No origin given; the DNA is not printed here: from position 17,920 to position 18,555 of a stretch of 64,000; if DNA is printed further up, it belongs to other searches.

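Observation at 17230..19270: AT-rich (~30% GC) four-gene island: MazG-like NTP pyrophosphohydrolase, a HEPN-motif-like protein and two small membrane proteins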

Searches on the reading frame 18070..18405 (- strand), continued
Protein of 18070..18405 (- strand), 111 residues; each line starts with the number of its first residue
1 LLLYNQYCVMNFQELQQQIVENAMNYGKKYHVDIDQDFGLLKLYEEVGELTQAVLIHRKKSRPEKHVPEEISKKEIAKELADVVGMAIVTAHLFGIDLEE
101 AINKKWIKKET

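Call 94: find_encoding_contigs(protein=P0081, flank=6000, max_places=3)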
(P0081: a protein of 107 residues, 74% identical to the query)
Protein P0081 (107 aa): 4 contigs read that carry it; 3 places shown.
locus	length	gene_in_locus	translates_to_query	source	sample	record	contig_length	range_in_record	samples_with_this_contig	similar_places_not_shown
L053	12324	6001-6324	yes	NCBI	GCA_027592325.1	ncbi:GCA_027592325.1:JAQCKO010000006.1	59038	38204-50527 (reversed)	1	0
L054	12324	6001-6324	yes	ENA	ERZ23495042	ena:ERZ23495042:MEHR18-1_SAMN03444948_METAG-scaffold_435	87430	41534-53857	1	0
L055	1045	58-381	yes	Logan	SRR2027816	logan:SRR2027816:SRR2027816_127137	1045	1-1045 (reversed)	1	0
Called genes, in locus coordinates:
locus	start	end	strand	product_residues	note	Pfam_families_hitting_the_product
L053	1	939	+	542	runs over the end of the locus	PF01656:CbiA, PF06418:CTP_synth_N, PF00117:GATase, PF07722:Peptidase_C26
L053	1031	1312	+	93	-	PF01016:Ribosomal_L27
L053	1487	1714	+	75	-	PF01106:NifU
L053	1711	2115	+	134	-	-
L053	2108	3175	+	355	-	PF10555:MraY_sig1 (weak), PF00953:Glycos_transf_4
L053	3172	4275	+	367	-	PF01098:FTSW_RODA_SPOVE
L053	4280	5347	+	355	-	PF03033:Glyco_transf_28, PF04101:Glyco_tran_28_C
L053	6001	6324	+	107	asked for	PF12643:MazG-like (faint), PF01503:PRA-PH (faint)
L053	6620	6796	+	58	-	-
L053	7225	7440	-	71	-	-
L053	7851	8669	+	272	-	PF00291:PALP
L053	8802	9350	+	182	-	PF00561:Abhydrolase_1, PF06821:Ser_hydrolase, PF12697:Abhydrolase_6 (weak)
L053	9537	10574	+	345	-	PF02016:Peptidase_S66, PF17676:Peptidase_S66C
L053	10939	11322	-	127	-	-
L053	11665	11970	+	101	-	-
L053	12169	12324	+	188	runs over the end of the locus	PF06414:Zeta_toxin (weak), PF13671:AAA_33, PF13207:AAA_17 (weak), PF13238:AAA_18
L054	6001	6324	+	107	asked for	PF12643:MazG-like (faint), PF01503:PRA-PH (faint)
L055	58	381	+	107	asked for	PF12643:MazG-like (faint), PF01503:PRA-PH (faint)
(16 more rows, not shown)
